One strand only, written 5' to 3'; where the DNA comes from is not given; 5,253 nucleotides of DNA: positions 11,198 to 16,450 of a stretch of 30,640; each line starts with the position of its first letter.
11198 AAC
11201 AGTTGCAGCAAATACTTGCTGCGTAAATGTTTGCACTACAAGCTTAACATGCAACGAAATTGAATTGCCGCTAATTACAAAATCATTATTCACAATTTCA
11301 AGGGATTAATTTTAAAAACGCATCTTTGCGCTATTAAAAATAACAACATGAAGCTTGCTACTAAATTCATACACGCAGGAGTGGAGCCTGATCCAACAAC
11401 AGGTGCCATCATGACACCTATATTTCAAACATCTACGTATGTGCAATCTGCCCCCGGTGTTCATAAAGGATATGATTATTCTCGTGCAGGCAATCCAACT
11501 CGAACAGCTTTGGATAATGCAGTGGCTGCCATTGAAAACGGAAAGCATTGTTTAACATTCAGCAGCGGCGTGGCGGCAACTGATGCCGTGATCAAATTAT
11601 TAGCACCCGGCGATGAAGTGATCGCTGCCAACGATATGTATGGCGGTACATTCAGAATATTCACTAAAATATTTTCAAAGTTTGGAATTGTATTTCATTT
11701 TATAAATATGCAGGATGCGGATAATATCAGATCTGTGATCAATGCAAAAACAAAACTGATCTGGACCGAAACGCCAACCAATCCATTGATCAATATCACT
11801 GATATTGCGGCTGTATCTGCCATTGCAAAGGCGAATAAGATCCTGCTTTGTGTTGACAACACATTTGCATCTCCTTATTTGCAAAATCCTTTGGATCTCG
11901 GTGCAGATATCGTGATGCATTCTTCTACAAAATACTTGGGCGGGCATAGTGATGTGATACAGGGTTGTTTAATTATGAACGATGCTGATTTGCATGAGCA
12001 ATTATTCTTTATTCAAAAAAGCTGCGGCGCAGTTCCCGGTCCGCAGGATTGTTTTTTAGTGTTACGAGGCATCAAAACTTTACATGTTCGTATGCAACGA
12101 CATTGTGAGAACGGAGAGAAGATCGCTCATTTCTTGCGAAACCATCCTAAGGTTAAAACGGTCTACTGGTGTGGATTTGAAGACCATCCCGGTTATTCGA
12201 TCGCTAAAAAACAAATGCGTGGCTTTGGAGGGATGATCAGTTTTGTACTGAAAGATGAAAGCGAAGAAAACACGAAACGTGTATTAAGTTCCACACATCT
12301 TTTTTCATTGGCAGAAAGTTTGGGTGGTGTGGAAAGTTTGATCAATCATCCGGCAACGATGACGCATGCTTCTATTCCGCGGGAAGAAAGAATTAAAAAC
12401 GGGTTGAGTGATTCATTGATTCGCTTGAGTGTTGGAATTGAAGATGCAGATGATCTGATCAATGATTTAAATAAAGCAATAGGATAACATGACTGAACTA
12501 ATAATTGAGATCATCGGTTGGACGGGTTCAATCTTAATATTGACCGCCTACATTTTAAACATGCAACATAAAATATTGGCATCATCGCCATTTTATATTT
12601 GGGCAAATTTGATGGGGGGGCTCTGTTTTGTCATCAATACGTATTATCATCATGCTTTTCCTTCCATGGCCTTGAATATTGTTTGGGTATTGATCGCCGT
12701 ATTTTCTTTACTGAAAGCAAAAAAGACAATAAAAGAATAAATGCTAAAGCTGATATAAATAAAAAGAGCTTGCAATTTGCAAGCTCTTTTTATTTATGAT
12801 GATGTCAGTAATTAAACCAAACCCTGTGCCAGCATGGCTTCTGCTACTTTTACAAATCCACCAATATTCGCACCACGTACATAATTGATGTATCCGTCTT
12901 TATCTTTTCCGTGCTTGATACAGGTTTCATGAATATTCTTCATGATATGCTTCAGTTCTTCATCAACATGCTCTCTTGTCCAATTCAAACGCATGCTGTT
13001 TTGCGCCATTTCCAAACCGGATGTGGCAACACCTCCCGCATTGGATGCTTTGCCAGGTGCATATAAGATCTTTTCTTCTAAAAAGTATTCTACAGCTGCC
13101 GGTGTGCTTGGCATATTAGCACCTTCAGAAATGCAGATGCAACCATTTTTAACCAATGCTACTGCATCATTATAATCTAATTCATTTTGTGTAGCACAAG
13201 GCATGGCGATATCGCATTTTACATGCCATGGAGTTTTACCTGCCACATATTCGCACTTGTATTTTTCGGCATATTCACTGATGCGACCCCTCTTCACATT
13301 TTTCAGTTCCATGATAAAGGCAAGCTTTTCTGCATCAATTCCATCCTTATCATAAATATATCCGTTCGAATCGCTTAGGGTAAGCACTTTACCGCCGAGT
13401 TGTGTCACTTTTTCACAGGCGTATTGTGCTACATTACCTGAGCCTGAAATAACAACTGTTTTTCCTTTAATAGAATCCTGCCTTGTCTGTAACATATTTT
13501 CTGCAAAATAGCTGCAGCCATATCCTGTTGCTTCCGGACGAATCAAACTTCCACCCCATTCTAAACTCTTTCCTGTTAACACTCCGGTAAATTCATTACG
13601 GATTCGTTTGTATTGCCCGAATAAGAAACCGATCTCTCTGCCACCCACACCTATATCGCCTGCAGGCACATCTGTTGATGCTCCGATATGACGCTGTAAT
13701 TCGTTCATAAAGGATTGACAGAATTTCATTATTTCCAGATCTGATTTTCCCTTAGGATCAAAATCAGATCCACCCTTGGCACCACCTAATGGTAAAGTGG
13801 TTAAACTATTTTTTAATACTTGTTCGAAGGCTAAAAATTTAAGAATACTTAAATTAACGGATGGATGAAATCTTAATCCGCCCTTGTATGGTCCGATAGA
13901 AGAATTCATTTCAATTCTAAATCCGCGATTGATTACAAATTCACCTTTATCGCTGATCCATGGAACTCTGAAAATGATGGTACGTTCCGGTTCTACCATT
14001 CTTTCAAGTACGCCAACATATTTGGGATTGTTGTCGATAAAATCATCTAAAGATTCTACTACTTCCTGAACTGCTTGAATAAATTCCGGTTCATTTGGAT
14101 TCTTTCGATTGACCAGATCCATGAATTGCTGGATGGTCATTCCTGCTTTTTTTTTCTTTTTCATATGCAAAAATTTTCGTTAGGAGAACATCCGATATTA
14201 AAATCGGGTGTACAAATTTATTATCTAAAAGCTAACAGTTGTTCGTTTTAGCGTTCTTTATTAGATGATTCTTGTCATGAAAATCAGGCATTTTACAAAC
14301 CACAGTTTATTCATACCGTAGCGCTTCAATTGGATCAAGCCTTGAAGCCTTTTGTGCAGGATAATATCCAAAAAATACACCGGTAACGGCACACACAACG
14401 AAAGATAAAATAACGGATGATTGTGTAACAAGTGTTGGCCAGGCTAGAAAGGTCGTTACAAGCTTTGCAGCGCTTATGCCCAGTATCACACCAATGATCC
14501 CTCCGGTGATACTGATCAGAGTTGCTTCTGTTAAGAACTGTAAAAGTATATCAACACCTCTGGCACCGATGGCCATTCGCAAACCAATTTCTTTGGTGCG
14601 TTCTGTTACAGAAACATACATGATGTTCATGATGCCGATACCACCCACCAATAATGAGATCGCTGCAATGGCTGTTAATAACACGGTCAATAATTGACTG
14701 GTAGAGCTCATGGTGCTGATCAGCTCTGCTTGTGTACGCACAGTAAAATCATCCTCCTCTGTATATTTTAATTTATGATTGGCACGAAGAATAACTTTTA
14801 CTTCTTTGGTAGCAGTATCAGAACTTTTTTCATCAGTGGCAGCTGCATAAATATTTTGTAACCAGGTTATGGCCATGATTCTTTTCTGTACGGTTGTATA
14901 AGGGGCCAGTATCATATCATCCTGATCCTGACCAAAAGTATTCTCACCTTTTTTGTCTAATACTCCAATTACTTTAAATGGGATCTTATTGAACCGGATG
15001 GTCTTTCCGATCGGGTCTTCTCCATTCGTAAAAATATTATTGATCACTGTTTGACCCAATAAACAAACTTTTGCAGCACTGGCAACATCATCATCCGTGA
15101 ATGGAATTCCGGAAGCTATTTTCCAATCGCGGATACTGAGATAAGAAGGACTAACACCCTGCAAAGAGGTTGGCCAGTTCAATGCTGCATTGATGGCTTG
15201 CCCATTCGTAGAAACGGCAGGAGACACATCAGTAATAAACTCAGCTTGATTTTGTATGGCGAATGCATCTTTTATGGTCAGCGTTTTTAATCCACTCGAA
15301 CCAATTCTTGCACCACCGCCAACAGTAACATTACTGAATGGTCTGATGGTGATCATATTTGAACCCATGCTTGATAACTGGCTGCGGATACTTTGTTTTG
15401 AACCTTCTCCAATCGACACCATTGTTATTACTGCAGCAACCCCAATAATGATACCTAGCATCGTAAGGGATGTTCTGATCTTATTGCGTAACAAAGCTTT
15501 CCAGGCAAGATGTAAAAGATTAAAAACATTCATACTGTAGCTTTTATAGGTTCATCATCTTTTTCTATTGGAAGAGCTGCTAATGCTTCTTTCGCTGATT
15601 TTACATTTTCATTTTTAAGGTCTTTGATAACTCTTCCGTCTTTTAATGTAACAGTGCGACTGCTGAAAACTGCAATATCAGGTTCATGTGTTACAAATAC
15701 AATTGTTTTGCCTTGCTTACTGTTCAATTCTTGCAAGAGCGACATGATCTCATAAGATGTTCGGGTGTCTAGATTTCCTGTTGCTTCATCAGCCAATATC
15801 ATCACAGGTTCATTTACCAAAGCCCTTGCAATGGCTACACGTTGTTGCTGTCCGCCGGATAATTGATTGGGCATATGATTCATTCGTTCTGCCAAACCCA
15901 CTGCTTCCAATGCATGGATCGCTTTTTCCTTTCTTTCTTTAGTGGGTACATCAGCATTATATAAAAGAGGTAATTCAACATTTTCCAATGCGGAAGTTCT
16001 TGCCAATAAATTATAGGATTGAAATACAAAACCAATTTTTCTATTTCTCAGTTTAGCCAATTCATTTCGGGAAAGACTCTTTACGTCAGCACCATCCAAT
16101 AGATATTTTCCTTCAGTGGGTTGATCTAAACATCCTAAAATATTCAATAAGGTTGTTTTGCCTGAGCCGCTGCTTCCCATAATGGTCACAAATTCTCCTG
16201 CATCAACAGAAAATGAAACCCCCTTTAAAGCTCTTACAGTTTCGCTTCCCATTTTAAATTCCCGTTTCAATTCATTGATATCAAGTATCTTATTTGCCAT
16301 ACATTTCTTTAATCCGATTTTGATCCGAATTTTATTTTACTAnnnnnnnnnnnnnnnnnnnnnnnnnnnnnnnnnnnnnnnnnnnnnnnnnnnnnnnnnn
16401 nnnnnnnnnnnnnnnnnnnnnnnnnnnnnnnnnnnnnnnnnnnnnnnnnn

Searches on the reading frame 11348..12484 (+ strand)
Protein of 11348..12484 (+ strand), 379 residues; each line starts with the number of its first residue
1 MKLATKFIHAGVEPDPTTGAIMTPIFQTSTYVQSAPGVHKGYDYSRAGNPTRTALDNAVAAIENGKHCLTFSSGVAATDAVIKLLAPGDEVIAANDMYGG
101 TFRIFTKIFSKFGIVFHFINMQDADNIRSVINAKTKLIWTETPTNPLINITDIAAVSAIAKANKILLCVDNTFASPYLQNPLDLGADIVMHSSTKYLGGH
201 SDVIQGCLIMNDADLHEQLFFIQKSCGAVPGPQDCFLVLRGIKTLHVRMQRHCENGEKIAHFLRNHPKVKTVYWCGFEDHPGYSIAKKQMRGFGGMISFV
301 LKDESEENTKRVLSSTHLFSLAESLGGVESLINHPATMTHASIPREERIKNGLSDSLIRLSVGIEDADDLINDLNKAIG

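Call 81: search_protein_families(library=pfam, proteins=[window:11348-12484:+], max_evalue=0.0001)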
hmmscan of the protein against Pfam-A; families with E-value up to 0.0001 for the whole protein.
window:11348-12484:+ (379 aa): 3 families
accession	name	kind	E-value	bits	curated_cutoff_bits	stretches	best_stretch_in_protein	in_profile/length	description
PF01053.26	Cys_Met_Meta_PP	-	2e-156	520.8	27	1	4-378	1-380/381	Cys/Met metabolism PLP-dependent enzyme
PF00155.27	Aminotran_1_2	-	1e-05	25.4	19.7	1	68-175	68-190/361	Aminotransferase class I and II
PF00266.25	Aminotran_5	-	3.4e-05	23.4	21.5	1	85-198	85-204/371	Aminotransferase class-V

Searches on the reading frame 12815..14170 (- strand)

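Call 81: search_protein_families(library=pfam, proteins=[window:12815-14170:-], max_evalue=0.0001)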
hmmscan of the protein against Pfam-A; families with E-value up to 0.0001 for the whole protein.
window:12815-14170:- (452 aa): 2 families
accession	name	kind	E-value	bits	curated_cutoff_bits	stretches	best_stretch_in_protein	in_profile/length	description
PF00208.27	ELFV_dehydrog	-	6.1e-93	311.4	23.4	1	206-450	1-241/241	Glutamate/Leucine/Phenylalanine/Valine dehydrogenase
PF02812.23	ELFV_dehydrog_N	-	7.1e-48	162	25.3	1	61-188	1-128/129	Glu/Leu/Phe/Val dehydrogenase, dimerisation domain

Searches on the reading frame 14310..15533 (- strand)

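Call 81: search_protein_families(library=pfam, proteins=[window:14310-15533:-], max_evalue=0.0001)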
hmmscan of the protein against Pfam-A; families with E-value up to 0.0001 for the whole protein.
window:14310-15533:- (408 aa): 2 families
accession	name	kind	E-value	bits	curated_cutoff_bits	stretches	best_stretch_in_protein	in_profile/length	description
PF12704.14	MacB_PCD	-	2.7e-50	172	27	1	21-246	1-205/207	MacB-like periplasmic core domain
PF02687.27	FtsX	-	7.4e-19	68.4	25.5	1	288-401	2-120/120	FtsX-like permease C-terminal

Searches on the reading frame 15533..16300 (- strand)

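Call 81: search_protein_families(library=pfam, proteins=[window:15533-16300:-], max_evalue=0.0001)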
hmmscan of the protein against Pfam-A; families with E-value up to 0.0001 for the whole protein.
window:15533-16300:- (256 aa): 1 family
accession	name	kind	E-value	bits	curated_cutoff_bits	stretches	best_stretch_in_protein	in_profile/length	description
PF00005.33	ABC_tran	-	4.8e-35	121.6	25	1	25-174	1-136/137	ABC transporter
